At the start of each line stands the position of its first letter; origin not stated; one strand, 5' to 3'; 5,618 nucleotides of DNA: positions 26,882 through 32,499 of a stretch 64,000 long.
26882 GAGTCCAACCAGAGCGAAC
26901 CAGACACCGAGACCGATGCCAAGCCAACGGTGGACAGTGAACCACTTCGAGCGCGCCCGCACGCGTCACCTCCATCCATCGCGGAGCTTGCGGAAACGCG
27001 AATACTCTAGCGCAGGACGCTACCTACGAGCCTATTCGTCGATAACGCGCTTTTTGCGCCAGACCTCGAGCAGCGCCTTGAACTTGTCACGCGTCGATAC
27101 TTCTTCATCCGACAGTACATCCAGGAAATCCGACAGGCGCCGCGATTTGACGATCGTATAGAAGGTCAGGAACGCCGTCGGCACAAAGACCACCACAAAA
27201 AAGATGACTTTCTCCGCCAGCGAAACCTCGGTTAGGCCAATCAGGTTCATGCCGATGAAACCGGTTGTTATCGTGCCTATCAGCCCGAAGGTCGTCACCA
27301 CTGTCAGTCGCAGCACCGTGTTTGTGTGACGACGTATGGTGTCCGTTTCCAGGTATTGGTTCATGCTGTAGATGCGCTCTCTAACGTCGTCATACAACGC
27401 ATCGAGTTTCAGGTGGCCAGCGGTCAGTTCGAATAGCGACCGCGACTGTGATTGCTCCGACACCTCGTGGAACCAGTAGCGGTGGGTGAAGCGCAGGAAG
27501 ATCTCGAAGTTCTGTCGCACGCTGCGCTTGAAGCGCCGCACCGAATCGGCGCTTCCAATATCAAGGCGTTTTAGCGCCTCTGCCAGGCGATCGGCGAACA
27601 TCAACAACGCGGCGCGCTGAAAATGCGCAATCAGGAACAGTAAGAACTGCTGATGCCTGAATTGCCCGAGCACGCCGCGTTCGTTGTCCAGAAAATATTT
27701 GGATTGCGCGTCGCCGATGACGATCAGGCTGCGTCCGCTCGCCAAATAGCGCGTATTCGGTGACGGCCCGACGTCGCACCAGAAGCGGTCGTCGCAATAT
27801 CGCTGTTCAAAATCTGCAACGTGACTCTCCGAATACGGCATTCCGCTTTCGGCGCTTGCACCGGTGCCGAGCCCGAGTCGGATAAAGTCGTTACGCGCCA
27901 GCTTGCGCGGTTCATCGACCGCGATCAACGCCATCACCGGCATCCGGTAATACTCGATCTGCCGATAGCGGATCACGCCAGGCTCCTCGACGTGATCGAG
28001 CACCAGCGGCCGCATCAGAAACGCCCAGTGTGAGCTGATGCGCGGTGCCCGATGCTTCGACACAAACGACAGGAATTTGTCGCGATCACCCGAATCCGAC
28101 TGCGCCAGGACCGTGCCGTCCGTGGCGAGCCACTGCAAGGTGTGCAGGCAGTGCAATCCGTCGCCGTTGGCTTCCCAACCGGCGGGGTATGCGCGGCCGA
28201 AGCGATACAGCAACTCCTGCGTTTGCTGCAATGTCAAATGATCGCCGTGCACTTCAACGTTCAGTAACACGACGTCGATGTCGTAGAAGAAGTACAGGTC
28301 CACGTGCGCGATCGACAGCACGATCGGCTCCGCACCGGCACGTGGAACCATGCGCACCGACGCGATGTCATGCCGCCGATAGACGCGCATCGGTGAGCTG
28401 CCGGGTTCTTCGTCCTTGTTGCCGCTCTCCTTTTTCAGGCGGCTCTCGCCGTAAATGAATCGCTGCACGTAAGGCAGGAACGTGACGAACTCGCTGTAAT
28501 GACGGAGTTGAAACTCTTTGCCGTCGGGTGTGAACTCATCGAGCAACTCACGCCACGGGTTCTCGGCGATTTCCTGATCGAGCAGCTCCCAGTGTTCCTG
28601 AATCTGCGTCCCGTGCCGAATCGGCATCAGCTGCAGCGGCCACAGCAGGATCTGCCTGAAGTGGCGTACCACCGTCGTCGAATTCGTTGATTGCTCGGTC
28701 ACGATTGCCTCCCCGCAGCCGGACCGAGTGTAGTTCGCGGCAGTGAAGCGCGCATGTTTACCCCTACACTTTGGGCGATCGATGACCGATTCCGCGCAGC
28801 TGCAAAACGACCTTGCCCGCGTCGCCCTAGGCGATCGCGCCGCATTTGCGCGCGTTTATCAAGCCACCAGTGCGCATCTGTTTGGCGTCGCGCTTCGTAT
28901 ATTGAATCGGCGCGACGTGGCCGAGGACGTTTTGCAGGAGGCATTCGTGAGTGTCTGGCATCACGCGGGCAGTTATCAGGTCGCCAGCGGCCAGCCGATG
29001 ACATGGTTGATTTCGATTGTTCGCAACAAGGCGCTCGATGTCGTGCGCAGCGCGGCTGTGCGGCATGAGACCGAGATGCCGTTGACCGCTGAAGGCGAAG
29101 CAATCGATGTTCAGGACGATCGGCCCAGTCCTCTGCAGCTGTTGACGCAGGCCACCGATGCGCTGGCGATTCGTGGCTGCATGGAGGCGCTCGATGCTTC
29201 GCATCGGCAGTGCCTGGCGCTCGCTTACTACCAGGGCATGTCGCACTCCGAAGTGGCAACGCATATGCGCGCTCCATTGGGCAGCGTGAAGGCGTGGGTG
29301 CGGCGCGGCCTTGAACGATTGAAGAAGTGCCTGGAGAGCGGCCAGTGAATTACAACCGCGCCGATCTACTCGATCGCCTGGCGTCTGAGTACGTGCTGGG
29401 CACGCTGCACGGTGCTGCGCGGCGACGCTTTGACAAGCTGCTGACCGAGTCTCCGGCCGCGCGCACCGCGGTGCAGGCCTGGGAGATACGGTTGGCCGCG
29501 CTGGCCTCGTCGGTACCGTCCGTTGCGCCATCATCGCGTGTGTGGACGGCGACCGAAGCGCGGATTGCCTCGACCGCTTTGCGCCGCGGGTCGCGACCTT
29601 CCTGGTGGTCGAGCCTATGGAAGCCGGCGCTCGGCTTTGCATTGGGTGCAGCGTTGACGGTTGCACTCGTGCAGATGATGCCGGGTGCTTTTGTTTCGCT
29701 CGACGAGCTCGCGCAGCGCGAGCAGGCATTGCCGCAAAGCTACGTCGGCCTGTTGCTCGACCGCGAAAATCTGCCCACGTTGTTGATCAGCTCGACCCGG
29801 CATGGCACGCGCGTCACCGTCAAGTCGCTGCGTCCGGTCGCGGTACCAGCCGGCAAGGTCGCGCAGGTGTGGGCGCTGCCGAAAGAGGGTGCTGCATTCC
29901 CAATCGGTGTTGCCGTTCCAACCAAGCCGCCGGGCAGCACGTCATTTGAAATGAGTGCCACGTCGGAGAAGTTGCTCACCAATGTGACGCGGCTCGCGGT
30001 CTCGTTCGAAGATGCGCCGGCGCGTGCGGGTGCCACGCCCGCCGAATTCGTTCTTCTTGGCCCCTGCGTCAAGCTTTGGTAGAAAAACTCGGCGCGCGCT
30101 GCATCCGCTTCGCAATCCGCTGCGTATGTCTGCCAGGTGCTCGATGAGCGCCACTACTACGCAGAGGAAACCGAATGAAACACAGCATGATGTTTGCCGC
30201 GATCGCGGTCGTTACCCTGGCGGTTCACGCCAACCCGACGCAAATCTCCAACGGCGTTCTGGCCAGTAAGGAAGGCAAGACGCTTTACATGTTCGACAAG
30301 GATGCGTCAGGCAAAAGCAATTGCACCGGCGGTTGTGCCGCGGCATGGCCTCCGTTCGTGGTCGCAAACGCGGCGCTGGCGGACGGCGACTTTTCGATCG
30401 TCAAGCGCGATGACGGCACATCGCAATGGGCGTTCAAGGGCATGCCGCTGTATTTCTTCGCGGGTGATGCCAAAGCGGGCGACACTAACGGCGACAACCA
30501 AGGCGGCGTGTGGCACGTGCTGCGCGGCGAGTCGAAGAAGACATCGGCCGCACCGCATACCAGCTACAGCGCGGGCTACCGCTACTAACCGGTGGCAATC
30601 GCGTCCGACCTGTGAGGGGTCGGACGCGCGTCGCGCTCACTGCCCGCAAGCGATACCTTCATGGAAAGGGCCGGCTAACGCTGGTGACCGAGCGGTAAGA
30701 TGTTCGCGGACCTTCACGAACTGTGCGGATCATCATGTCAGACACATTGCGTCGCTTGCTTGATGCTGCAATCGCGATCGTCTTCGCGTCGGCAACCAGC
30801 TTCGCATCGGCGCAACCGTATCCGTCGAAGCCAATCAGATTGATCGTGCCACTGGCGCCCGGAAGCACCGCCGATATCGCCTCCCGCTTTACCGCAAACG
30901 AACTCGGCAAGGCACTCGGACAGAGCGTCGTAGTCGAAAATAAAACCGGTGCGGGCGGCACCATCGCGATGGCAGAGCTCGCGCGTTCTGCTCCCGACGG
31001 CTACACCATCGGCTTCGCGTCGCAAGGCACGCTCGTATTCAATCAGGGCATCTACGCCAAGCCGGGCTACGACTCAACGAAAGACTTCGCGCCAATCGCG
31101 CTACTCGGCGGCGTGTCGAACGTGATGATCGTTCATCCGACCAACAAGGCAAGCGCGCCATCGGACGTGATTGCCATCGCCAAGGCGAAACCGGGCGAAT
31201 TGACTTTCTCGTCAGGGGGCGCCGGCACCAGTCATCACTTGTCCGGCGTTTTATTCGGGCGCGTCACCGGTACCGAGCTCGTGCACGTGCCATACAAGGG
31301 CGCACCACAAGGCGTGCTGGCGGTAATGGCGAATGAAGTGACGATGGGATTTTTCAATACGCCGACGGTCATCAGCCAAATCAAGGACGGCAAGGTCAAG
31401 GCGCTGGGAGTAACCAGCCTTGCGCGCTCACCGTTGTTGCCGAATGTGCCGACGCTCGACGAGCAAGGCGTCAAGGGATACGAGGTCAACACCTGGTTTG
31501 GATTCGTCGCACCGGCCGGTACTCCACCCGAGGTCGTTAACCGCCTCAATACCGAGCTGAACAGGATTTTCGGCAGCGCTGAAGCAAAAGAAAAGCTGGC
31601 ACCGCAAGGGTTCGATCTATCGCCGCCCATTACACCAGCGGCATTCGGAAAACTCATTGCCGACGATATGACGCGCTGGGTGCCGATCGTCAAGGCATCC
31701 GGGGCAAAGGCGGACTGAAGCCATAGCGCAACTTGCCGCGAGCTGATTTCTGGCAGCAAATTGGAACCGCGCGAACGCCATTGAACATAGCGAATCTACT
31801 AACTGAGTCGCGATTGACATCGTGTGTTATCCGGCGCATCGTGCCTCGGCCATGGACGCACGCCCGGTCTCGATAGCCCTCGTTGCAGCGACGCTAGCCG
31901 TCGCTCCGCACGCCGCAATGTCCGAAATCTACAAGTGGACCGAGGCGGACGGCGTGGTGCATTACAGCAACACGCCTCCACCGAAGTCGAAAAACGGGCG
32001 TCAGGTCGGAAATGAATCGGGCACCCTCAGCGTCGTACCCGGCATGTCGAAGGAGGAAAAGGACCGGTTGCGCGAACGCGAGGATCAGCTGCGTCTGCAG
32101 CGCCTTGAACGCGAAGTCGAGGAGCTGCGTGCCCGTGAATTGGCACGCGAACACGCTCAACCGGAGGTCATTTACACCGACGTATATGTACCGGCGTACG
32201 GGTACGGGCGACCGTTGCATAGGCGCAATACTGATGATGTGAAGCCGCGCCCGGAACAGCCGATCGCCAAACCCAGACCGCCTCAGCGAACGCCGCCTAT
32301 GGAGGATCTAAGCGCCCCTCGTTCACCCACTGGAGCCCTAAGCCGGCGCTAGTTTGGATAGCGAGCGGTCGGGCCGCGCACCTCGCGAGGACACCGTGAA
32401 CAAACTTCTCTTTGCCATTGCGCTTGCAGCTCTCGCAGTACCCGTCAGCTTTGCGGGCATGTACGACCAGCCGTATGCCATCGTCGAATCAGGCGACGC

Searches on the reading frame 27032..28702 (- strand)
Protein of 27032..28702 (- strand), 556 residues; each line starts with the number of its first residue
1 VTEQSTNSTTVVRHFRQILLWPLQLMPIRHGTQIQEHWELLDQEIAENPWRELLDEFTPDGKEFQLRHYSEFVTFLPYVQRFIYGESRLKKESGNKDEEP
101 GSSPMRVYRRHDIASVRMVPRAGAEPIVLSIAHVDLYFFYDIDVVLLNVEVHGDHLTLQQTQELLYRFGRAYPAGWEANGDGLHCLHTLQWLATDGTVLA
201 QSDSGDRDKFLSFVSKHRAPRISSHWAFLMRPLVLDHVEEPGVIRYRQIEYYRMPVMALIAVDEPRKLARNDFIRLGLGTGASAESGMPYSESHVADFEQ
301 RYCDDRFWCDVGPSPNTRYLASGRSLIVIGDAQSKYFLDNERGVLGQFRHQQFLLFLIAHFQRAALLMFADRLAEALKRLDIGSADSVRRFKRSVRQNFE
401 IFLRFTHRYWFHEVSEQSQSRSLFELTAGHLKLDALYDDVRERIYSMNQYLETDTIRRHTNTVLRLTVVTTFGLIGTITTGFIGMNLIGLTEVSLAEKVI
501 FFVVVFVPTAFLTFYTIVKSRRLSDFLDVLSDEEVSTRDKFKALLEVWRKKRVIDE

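Call 40: search_protein_families(library=pfam, max_evalue=0.01, proteins=[window:27032-28702:-])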
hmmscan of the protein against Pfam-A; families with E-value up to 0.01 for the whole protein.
window:27032-28702:- (556 aa): 1 family
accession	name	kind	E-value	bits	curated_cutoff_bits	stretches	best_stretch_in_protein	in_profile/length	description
PF01544.23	CorA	-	1.3e-05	25.1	27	1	387-515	159-289/292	CorA-like Mg2+ transporter protein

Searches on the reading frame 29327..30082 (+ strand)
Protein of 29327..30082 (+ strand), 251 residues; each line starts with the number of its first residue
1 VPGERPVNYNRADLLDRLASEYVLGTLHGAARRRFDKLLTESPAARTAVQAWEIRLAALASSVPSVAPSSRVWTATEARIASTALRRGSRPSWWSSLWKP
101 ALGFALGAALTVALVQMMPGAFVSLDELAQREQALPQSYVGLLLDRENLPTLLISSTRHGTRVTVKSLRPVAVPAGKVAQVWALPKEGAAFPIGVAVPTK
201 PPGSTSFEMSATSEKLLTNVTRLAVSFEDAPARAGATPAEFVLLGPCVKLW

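Call 40: search_protein_families(library=pfam, max_evalue=0.01, proteins=[window:29327-30082:+])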
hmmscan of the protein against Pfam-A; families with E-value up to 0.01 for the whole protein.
window:29327-30082:+ (251 aa): 1 family
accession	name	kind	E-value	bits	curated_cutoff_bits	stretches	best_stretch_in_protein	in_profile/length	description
PF10099.14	RskA_C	-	1.5e-08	35.5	29.4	1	106-231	2-124/135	Anti-sigma-K factor rskA, C-terminal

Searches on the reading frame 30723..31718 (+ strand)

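Call 40: search_protein_families(library=pfam, max_evalue=0.01, proteins=[window:30723-31718:+])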
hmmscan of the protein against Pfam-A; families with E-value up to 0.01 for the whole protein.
window:30723-31718:+ (331 aa): 1 family
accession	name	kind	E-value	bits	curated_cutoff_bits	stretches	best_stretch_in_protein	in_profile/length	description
PF03401.19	TctC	-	9.7e-66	222.5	27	1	55-327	3-273/274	Tripartite tricarboxylate transporter family receptor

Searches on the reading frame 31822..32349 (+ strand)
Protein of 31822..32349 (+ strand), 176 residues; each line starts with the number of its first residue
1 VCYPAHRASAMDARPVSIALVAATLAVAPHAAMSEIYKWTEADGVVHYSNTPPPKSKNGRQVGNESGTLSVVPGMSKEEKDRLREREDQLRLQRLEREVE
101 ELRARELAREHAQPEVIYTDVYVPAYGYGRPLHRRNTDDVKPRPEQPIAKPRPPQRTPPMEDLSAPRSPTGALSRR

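Call 40: search_protein_families(library=pfam, max_evalue=0.01, proteins=[window:31822-32349:+])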
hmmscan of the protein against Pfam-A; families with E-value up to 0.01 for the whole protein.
seq(176 aa): 1 family
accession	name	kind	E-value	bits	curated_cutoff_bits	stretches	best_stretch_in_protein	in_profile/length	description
PF13511.11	DUF4124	-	3.7e-13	49.9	22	1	24-63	2-41/56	Domain of unknown function (DUF4124)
